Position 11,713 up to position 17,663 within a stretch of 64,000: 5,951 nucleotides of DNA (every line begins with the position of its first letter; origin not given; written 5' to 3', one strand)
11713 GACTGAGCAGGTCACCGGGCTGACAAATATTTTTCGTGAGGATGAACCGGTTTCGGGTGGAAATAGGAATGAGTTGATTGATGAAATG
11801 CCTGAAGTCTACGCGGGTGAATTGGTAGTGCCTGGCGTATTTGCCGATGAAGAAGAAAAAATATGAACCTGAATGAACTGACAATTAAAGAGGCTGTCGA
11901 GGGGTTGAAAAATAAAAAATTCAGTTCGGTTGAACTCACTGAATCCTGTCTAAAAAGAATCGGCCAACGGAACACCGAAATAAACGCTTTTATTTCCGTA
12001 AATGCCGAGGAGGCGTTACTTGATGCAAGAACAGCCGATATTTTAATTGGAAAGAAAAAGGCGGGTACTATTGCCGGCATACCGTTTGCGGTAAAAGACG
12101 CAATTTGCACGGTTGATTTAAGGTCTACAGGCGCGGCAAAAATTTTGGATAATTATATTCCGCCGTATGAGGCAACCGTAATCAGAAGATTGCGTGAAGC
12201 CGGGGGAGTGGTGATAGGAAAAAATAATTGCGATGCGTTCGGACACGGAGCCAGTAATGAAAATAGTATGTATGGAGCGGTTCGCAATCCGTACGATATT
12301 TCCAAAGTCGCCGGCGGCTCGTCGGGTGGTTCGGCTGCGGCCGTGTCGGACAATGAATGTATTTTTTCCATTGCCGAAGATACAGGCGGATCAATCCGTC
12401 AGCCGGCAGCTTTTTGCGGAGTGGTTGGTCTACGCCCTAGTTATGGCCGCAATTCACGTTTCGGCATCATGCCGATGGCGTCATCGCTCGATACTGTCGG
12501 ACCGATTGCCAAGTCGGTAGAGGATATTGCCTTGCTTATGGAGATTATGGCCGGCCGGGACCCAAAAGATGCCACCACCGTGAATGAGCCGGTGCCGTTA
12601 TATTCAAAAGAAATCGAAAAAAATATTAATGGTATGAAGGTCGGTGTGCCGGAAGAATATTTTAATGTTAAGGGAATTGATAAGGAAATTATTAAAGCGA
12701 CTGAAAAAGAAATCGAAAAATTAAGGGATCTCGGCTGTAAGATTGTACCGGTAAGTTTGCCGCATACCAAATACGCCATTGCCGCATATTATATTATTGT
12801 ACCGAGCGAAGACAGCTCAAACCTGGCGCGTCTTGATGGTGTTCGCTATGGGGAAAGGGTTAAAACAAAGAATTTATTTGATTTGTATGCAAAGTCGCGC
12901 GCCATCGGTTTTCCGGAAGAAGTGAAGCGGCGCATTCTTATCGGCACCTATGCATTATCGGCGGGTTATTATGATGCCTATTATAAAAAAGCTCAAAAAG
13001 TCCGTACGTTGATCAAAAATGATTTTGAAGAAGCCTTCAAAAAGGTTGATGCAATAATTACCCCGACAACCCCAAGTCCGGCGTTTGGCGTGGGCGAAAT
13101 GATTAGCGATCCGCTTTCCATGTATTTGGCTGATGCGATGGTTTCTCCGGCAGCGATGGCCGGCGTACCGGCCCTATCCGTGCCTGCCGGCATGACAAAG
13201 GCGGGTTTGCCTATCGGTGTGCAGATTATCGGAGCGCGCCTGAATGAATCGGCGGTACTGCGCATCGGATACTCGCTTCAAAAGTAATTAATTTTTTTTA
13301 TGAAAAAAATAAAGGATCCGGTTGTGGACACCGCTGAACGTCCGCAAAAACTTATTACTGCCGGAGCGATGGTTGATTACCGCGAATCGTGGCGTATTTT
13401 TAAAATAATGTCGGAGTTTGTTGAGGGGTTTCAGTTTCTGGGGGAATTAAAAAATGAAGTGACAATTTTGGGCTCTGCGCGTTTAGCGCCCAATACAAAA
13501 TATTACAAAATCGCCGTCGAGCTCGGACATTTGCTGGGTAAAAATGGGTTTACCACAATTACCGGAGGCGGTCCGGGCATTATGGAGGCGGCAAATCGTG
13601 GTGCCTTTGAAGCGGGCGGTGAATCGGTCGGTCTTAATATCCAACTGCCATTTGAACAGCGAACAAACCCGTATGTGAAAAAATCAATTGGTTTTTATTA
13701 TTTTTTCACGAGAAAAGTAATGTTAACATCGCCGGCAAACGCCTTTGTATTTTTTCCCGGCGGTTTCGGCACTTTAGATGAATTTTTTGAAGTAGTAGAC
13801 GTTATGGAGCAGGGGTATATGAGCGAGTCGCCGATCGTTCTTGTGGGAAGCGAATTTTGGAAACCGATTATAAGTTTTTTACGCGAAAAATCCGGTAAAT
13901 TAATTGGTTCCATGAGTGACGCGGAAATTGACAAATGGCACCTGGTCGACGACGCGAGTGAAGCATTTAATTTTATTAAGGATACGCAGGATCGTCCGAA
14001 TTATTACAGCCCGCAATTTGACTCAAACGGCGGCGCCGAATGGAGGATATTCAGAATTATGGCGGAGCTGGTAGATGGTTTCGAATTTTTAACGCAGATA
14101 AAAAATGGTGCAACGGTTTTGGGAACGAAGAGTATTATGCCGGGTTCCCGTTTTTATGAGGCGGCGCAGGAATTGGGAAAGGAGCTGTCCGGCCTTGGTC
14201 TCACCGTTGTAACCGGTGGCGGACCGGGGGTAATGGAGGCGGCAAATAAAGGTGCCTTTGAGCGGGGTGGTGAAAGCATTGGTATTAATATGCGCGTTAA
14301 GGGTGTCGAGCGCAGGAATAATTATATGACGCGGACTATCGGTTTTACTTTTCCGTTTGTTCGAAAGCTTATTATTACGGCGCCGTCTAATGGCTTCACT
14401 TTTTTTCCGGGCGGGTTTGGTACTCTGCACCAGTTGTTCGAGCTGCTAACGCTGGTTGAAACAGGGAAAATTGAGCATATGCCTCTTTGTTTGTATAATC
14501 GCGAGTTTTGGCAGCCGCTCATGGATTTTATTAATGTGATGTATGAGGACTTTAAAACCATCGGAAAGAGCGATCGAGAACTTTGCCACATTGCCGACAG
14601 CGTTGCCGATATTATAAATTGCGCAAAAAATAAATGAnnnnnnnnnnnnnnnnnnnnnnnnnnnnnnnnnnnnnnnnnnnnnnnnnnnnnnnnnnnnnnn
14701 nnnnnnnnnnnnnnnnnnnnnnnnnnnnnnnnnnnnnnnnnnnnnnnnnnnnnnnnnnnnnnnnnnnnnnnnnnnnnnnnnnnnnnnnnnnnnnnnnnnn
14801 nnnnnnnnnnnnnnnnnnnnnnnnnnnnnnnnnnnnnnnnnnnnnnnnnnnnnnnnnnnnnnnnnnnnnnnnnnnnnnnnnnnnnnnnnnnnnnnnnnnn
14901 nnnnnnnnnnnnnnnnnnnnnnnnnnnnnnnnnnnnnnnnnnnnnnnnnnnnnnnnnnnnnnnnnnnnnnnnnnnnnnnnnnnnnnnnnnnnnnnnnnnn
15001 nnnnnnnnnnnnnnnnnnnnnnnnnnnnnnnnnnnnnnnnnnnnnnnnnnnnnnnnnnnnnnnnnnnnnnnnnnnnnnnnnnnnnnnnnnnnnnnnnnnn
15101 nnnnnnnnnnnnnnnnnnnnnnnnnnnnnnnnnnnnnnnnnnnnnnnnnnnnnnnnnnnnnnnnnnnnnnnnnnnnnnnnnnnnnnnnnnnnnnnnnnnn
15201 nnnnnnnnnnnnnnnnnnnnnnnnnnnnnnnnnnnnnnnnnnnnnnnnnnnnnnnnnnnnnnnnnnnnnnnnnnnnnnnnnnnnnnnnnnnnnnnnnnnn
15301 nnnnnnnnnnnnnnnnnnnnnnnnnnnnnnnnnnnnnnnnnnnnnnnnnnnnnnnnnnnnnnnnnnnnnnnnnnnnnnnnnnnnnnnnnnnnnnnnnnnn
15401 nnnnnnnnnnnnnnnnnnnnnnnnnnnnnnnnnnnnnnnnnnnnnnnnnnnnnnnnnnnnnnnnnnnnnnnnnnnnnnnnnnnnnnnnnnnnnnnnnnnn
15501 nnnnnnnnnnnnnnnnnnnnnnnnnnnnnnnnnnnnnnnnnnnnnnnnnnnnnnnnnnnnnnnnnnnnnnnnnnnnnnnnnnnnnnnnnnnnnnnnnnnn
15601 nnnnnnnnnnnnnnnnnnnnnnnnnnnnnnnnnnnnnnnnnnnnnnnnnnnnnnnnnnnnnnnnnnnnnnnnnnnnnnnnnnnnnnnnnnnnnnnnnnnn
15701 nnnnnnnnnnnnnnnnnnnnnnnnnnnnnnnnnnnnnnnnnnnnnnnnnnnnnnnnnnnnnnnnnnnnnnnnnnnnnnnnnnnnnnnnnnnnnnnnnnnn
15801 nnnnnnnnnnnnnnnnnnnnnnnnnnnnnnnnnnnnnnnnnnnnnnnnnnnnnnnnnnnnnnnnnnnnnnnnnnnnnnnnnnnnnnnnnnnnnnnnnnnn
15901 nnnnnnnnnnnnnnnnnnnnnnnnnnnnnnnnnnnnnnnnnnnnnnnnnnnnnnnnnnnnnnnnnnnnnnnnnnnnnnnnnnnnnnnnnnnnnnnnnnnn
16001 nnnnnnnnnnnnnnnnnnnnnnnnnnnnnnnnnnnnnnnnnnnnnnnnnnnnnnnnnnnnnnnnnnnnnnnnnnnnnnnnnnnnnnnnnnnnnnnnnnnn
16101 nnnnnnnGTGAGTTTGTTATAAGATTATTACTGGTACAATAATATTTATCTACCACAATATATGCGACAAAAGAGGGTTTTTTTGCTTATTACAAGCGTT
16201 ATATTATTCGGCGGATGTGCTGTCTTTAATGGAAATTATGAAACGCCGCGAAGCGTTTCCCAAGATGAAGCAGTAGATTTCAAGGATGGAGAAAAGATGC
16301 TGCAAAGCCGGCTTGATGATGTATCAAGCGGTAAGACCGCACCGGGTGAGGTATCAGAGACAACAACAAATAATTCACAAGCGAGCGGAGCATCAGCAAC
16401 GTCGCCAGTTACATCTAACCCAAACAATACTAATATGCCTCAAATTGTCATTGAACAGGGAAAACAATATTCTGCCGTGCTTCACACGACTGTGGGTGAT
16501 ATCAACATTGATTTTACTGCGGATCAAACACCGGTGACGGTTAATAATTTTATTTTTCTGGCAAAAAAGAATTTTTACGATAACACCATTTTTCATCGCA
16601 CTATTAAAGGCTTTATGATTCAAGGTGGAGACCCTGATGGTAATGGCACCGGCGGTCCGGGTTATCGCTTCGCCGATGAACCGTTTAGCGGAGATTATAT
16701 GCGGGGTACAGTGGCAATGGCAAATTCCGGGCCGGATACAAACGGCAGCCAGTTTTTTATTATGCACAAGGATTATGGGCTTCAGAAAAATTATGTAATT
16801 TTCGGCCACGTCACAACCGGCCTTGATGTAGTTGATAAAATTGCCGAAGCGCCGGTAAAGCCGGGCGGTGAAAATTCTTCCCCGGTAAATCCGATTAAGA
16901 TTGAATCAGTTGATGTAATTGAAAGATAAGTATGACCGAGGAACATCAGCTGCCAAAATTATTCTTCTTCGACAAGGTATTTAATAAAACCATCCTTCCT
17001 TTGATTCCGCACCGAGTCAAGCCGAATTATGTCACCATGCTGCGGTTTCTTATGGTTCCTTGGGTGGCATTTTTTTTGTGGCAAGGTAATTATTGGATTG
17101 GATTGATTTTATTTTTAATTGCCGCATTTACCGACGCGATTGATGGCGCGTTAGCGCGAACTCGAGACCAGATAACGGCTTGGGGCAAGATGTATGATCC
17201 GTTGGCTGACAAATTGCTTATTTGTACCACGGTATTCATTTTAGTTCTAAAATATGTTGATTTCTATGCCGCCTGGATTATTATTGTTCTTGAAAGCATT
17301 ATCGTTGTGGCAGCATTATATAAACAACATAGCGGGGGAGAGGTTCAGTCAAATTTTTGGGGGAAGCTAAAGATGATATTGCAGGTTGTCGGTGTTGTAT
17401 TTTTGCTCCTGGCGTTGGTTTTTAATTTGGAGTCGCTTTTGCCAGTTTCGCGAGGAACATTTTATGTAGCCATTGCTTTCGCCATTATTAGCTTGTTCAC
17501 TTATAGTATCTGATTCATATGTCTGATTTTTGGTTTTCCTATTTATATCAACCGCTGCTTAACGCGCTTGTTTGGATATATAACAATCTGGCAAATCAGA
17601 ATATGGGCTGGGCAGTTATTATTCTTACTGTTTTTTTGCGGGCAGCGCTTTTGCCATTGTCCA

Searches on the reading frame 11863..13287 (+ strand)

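Call 7: search_protein_families(library=pfam, proteins=[window:11863-13287:+], max_evalue=0.00001)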
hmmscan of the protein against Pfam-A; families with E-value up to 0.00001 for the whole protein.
window:11863-13287:+ (474 aa): 1 family
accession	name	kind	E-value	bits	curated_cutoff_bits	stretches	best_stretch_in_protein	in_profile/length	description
PF01425.27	Amidase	-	1.4e-142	476.3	27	1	24-466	1-445/445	Amidase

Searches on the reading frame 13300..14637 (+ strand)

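Call 7: search_protein_families(library=pfam, proteins=[window:13300-14637:+], max_evalue=0.00001)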
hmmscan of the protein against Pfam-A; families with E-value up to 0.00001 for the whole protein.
window:13300-14637:+ (445 aa): 3 families
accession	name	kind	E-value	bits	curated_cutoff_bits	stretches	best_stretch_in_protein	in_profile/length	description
PF03641.19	Lysine_decarbox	-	7.7e-56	188.3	27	2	95-223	1-128/131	Possible lysine decarboxylase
PF18306.6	LDcluster4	-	4.3e-32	111.2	26.3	2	53-165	3-113/151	SLOG cluster4 family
PF02481.21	DNA_processg_A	-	1e-07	31.8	29.6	0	263-329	39-103/212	DNA recombination-mediator protein A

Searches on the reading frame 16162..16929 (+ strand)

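Call 35: search_protein_families(library=pfam, proteins=[window:16162-16929:+], max_evalue=0.0001)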
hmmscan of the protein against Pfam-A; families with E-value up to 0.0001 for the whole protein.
window:16162-16929:+ (255 aa): 1 family
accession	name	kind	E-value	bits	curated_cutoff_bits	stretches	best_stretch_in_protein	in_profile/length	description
PF00160.26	Pro_isomerase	-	1.3e-41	142.9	21.7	1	107-252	4-159/159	Cyclophilin type peptidyl-prolyl cis-trans isomerase/CLD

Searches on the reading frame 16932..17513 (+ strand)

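Call 35: search_protein_families(library=pfam, proteins=[window:16932-17513:+], max_evalue=0.0001)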
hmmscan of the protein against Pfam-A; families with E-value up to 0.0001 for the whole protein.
window:16932-17513:+ (193 aa): 1 family
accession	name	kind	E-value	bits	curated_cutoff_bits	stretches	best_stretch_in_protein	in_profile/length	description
PF01066.26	CDP-OH_P_transf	-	4.3e-32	112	22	1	31-185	4-151/152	CDP-alcohol phosphatidyltransferase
